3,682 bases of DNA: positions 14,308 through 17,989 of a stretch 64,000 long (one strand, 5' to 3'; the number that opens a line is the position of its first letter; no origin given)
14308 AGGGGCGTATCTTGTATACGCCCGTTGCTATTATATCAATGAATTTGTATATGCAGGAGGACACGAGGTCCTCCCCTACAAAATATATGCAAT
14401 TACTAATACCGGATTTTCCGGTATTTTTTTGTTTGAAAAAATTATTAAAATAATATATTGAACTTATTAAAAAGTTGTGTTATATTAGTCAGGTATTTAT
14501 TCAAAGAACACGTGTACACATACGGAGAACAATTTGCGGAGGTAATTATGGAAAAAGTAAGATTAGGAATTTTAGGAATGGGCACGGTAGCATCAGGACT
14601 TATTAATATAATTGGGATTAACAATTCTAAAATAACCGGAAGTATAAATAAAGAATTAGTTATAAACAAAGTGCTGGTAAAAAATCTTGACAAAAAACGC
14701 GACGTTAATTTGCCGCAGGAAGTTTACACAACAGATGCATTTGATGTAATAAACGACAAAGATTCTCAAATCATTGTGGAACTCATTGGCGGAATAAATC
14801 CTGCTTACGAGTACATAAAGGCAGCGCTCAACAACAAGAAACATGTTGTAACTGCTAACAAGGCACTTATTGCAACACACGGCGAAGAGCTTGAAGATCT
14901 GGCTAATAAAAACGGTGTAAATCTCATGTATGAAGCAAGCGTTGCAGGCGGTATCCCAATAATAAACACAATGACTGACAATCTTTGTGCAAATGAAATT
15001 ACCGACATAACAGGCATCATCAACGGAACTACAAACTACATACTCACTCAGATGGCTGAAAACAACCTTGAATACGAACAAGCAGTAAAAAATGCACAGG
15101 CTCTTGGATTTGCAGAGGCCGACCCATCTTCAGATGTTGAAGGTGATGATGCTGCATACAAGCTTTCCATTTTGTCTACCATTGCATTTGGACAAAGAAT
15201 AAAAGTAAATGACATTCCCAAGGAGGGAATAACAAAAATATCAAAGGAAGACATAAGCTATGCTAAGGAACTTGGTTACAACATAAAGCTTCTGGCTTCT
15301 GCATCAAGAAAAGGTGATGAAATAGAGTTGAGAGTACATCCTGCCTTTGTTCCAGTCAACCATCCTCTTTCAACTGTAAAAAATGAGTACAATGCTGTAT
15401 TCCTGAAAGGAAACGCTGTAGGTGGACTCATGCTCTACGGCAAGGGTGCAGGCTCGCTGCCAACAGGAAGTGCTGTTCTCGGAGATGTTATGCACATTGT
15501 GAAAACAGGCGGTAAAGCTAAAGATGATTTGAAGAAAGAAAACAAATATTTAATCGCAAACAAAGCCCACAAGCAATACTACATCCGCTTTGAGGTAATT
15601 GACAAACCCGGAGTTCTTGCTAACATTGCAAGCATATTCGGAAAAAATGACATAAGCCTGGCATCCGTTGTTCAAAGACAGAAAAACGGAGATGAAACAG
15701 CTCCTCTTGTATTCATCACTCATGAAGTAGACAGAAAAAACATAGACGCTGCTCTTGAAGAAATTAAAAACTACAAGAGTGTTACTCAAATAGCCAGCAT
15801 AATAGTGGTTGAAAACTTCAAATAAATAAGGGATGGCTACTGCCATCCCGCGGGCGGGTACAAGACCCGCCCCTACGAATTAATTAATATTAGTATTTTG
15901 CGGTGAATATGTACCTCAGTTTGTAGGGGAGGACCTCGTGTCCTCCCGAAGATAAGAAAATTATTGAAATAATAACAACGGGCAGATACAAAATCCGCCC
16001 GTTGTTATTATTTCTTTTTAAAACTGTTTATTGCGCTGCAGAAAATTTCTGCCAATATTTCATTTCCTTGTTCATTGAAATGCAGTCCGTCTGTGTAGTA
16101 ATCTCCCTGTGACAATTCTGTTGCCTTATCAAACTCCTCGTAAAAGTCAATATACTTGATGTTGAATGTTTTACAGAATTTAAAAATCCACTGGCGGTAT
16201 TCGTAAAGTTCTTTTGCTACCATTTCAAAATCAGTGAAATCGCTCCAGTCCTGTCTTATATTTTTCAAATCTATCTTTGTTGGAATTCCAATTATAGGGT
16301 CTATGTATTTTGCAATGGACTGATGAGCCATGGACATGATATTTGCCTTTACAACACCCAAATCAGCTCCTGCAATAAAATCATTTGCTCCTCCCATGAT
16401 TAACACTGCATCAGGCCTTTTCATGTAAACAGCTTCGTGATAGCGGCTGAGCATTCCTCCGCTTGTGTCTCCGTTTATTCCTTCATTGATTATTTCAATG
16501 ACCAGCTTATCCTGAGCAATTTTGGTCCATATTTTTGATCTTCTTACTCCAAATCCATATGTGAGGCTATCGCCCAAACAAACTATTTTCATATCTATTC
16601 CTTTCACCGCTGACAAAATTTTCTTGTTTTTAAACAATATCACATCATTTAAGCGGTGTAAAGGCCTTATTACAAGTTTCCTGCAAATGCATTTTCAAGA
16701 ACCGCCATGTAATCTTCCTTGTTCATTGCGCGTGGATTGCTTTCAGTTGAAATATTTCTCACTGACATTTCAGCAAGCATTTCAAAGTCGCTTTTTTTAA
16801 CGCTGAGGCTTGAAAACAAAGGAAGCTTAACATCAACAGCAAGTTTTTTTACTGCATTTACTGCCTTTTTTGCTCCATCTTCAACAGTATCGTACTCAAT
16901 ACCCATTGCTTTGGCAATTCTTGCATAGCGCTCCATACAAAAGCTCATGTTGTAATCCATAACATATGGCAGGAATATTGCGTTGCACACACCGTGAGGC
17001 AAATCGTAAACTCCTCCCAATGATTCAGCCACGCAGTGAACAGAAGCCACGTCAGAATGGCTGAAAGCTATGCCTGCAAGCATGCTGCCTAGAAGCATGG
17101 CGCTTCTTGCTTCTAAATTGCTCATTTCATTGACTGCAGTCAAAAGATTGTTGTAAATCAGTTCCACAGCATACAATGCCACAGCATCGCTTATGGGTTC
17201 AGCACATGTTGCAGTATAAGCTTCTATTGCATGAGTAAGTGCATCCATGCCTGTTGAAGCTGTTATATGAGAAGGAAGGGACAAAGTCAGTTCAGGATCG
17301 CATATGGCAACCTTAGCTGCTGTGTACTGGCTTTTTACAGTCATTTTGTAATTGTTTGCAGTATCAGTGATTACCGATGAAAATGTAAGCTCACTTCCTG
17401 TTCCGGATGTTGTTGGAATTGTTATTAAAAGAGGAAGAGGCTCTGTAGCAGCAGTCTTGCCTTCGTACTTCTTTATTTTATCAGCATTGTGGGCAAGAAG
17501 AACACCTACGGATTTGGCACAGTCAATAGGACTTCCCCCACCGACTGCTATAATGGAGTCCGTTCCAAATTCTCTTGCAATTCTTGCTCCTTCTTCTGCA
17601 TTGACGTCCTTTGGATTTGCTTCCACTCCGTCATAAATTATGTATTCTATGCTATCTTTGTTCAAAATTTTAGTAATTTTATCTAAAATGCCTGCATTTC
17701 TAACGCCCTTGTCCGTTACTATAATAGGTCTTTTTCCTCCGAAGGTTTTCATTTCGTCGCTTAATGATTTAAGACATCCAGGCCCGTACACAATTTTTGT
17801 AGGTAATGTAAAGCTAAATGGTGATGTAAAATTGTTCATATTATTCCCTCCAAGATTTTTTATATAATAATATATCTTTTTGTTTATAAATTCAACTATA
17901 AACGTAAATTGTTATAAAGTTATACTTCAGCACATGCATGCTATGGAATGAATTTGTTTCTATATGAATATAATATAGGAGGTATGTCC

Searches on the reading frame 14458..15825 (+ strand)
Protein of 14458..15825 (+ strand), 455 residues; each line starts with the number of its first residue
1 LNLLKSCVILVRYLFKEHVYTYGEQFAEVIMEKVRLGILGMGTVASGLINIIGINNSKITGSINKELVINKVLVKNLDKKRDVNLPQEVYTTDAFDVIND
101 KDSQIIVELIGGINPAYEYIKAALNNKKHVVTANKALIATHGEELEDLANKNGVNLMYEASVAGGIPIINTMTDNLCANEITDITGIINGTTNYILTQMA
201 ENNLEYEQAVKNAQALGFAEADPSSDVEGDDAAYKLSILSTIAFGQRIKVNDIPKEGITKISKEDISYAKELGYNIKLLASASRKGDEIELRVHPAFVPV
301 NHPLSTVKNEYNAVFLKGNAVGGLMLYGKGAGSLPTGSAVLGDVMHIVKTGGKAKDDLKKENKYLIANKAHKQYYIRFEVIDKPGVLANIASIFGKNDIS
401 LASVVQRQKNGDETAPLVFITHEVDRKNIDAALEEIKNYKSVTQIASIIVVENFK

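Call 13: search_protein_families(library=pfam, proteins=[window:14458-15825:+], max_evalue=0.001)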
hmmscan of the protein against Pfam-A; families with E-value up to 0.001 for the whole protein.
window:14458-15825:+ (455 aa): 4 families
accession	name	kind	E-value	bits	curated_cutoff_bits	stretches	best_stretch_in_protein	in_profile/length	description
PF00742.24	Homoserine_dh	-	4e-65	219.3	22.9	1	167-345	1-173/173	Homoserine dehydrogenase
PF03447.22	NAD_binding_3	-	6.3e-19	69.2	24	1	40-159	1-116/116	Homoserine dehydrogenase, NAD binding domain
PF01842.31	ACT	-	7.6e-13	48.4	27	1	374-438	1-63/66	ACT domain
PF22629.2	ACT_AHAS_ss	-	0.00016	22.2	27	1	380-443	5-66/67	AHAS small subunit-like ACT domain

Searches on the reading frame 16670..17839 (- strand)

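Call 13: search_protein_families(library=pfam, proteins=[window:16670-17839:-], max_evalue=0.001)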
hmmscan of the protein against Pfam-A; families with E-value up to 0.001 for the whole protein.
window:16670-17839:- (389 aa): 3 families
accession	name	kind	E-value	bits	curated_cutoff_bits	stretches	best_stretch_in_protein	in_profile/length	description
PF25137.1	ADH_Fe_C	-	2.5e-55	187.6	27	1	193-384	1-193/194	Fe-containing alcohol dehydrogenase family, C-terminal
PF00465.25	Fe-ADH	-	6.6e-52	175.9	31.3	1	13-182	1-168/168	Iron-containing alcohol dehydrogenase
PF13685.12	Fe-ADH_2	-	3.1e-09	37.4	28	1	18-114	2-96/149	Iron-containing alcohol dehydrogenase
